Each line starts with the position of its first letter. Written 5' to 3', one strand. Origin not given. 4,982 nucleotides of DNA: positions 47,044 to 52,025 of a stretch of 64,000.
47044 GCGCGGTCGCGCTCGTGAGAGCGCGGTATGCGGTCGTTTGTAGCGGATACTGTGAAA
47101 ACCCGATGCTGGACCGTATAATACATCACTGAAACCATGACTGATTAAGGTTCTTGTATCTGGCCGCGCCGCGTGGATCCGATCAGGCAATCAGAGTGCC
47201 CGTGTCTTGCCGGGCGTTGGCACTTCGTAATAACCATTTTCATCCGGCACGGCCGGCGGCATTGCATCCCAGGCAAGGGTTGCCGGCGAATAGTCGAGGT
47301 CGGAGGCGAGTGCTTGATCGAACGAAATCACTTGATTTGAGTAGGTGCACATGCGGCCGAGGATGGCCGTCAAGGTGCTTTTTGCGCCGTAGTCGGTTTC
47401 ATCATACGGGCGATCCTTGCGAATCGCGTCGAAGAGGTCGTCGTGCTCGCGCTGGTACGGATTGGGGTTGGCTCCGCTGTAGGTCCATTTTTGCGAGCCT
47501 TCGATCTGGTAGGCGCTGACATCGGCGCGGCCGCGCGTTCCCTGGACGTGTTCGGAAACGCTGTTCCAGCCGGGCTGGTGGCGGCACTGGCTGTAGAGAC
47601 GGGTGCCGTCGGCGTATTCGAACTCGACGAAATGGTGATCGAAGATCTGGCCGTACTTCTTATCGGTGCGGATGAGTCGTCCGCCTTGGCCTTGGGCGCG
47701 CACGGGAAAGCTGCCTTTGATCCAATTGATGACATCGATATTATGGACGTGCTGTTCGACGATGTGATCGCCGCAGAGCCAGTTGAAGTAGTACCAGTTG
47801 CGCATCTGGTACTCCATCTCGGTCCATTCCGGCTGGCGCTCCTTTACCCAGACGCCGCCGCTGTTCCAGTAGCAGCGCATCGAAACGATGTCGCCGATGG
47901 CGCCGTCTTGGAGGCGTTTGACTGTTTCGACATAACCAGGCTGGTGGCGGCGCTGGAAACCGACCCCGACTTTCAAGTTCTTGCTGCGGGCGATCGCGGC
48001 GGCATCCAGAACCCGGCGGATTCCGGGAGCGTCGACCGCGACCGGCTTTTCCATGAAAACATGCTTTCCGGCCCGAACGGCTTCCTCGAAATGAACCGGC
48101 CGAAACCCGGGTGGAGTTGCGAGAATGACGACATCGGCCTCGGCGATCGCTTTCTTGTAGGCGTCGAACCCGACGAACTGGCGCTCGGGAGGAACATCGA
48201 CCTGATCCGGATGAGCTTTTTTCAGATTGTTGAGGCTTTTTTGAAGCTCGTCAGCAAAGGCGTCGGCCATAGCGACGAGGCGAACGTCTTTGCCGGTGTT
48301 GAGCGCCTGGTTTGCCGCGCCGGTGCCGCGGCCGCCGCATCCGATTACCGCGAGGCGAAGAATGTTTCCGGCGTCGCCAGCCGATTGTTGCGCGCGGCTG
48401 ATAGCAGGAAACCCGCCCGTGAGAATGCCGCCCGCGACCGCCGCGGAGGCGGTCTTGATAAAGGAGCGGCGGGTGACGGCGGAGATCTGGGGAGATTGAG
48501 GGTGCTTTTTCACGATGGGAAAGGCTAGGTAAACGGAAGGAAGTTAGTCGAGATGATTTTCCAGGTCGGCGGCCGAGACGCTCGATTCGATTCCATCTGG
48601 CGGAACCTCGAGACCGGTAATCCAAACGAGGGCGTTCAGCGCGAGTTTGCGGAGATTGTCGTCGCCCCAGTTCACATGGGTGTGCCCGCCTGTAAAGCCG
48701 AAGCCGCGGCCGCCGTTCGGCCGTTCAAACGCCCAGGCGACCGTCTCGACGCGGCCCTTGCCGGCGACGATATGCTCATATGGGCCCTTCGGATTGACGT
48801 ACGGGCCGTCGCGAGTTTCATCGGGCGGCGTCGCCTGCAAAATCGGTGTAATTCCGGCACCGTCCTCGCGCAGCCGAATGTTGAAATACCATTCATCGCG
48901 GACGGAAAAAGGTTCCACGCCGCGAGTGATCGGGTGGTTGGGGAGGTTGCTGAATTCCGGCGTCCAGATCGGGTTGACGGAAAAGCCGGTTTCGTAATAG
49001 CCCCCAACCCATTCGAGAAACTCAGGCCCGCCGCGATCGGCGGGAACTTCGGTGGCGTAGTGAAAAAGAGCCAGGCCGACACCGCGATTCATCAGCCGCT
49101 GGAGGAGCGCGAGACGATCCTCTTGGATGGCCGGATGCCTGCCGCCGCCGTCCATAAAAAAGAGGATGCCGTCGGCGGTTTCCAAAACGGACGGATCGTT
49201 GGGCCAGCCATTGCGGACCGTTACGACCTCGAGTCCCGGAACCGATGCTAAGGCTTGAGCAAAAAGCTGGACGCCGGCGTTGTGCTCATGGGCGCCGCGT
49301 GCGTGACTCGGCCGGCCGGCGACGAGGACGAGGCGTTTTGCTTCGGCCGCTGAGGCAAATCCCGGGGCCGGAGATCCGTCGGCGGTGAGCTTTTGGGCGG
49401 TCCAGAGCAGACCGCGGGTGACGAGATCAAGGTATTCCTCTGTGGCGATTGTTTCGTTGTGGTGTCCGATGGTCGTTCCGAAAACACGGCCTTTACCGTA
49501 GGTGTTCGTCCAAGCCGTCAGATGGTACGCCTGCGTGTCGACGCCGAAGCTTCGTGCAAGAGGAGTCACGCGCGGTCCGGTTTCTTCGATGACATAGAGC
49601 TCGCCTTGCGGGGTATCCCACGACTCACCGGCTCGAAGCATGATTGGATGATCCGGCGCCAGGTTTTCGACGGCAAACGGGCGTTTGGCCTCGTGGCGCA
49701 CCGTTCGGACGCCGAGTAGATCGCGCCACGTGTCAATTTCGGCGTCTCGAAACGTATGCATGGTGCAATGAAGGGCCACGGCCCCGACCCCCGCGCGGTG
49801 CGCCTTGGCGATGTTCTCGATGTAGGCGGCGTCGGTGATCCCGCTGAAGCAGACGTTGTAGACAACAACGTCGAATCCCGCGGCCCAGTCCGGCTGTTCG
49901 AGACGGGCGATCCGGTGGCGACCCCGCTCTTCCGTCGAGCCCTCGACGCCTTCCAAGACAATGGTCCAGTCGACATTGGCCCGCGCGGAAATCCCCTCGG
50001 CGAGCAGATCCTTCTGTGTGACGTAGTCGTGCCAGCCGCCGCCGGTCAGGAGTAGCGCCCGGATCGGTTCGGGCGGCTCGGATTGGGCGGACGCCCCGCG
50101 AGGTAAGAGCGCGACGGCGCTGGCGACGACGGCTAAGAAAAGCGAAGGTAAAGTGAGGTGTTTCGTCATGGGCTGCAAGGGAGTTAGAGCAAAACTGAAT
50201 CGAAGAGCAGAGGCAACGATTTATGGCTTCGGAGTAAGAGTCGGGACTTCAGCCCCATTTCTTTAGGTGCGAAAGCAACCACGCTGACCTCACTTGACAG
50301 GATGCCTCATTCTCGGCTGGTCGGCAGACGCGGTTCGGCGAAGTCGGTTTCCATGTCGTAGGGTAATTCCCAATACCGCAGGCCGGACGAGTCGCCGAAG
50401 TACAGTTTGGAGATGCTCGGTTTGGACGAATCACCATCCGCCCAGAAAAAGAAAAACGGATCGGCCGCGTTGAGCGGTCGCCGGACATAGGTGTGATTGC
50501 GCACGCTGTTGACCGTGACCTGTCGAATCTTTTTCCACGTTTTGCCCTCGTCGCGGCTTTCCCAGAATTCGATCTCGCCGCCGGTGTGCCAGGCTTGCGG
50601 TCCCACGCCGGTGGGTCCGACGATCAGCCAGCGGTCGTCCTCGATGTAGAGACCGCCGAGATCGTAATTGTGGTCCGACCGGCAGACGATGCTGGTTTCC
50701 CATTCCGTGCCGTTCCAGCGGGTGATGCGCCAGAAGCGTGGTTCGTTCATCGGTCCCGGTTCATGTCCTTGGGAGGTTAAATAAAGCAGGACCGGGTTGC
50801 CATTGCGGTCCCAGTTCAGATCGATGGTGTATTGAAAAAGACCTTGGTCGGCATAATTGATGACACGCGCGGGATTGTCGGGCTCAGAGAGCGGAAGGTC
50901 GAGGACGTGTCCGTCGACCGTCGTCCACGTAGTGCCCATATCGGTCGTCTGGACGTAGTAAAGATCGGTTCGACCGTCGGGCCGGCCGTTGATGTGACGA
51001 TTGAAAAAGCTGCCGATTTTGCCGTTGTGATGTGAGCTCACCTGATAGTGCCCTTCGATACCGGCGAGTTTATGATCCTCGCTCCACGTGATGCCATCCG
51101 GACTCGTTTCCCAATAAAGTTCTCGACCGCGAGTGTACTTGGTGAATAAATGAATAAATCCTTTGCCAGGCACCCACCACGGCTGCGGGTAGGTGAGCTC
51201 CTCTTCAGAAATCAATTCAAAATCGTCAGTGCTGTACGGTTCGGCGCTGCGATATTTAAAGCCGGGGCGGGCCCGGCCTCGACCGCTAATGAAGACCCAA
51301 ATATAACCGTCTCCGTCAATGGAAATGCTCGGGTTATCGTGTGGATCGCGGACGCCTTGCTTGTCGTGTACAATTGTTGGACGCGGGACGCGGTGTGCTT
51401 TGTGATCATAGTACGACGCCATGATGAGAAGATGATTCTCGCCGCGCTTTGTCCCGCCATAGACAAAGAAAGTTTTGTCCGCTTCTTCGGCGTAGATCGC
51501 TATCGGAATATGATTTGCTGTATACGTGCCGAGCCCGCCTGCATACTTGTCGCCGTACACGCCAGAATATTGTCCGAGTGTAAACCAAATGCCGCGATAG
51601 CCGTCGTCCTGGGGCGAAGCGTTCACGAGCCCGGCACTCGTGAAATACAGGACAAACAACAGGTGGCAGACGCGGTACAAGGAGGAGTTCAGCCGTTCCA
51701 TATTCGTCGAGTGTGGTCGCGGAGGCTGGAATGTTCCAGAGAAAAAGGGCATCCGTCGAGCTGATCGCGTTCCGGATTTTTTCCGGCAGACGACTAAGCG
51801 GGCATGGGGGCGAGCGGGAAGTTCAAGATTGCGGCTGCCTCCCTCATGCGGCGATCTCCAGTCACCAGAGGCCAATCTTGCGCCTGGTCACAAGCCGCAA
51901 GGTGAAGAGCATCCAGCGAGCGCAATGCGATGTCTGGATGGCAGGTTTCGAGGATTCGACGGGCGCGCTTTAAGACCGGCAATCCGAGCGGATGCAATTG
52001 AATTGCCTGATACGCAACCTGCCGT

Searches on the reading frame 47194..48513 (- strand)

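Call 49: search_protein_families(library=pfam, proteins=[window:47194-48513:-], max_evalue=0.001)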
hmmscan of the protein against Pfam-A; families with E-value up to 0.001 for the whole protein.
window:47194-48513:- (440 aa): 4 families
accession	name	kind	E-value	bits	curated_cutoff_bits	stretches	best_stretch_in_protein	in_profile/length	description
PF01408.29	GFO_IDH_MocA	-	1.6e-12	48.6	24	1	53-185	2-119/120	Oxidoreductase family, NAD-binding Rossmann fold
PF22725.1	GFO_IDH_MocA_C3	-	3.5e-07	30.7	27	1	199-329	6-122/124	GFO/IDH/MocA C-terminal domain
PF03807.23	F420_oxidored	-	0.00015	22.7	21.6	1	53-137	1-71/94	NADP oxidoreductase coenzyme F420-dependent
PF02894.22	GFO_IDH_MocA_C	-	0.00021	21.6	22.9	1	199-331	2-128/218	Oxidoreductase family, C-terminal alpha/beta domain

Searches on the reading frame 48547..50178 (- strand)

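Call 49: search_protein_families(library=pfam, proteins=[window:48547-50178:-], max_evalue=0.001)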
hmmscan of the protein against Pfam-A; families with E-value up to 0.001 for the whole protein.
window:48547-50178:- (544 aa): 1 family
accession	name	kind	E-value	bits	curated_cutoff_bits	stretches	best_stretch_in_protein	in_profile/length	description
PF06283.17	ThuA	-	8e-40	137.8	33.4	2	100-260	49-209/209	Trehalose utilisation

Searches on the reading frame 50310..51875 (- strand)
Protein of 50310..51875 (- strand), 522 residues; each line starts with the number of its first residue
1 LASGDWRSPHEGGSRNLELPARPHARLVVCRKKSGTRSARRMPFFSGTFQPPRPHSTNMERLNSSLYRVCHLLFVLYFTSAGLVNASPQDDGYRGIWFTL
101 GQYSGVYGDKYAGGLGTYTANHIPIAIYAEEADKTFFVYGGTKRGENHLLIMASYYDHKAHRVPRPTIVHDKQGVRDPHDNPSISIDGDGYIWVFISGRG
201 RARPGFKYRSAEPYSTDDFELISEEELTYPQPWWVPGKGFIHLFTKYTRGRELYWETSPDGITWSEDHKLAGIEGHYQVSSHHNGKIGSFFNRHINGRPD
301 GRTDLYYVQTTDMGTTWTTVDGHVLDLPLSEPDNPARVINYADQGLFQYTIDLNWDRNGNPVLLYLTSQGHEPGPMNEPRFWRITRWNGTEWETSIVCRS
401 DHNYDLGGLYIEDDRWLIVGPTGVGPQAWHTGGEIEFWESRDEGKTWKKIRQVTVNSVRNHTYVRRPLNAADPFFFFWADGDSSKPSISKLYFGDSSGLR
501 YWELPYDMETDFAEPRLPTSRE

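Call 49: search_protein_families(library=pfam, proteins=[window:50310-51875:-], max_evalue=0.001)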
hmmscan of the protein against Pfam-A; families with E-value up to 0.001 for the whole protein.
window:50310-51875:- (522 aa): 2 families
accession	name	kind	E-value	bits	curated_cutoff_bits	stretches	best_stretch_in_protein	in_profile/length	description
PF15892.11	BNR_4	-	2.2e-15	57.2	27.3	1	172-395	33-267/272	BNR repeat-containing family member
PF13088.12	BNR_2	-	7.4e-07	29.2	31.4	0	139-331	8-208/277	BNR repeat-like domain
